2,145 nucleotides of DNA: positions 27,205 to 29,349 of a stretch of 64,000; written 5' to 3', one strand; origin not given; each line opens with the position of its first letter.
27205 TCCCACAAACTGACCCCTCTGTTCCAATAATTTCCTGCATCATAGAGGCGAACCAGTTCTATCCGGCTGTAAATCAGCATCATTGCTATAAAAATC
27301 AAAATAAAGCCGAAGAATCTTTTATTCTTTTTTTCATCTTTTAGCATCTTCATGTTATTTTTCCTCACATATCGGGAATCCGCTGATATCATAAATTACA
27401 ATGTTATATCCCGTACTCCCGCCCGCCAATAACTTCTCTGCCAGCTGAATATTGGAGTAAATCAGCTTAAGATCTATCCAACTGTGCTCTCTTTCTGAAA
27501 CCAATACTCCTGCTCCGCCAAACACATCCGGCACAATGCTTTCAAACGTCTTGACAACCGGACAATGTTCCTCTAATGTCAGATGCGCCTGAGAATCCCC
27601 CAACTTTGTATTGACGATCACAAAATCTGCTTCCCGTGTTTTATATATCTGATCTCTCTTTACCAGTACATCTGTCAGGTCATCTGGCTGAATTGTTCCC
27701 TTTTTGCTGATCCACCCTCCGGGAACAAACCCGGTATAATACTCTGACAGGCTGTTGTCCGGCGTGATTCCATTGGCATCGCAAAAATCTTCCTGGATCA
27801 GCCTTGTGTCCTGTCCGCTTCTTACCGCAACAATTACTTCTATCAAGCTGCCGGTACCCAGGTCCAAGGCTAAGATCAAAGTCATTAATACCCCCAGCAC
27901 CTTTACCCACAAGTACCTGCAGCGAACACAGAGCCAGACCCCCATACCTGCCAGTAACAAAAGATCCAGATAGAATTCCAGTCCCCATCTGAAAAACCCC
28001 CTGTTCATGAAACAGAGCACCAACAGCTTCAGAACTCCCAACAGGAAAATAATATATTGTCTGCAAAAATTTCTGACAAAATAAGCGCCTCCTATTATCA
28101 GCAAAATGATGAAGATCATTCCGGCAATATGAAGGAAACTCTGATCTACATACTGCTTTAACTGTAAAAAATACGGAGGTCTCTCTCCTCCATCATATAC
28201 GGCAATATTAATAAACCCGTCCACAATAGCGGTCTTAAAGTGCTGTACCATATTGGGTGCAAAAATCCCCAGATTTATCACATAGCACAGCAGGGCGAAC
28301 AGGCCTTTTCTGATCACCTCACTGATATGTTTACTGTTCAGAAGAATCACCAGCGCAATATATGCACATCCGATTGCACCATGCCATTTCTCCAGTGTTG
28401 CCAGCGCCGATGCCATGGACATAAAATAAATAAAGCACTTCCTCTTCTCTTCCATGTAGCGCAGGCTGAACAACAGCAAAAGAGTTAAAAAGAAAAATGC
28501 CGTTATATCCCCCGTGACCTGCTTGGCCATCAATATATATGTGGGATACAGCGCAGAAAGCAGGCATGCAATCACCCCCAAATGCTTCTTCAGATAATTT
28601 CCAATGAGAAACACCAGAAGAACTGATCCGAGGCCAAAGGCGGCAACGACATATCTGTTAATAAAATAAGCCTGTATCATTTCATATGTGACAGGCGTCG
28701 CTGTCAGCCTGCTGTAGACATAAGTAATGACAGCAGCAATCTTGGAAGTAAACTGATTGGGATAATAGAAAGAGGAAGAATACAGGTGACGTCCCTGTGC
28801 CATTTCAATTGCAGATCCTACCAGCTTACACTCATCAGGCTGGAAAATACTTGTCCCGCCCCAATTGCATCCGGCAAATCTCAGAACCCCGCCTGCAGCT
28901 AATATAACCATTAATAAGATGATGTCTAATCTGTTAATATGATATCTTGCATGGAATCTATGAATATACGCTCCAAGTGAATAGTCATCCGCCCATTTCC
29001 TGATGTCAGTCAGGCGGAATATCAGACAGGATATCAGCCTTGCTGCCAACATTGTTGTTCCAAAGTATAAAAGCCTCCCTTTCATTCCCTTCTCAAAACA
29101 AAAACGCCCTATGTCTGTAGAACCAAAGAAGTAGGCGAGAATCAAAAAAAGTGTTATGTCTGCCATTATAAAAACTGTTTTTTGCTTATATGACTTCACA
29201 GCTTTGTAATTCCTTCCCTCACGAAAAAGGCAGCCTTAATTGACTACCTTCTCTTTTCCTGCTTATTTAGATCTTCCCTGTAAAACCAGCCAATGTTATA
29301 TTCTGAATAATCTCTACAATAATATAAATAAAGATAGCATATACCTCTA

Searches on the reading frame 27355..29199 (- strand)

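Call 11: search_protein_families(library=pfam, proteins=[window:27355-29199:-], max_evalue=0.001)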
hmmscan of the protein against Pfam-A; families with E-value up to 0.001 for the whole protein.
window:27355-29199:- (614 aa): 1 family
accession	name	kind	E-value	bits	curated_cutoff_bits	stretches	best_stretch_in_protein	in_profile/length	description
PF13231.12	PMT_2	-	6.8e-07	30.1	26.1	1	186-317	30-158/160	Dolichyl-phosphate-mannose-protein mannosyltransferase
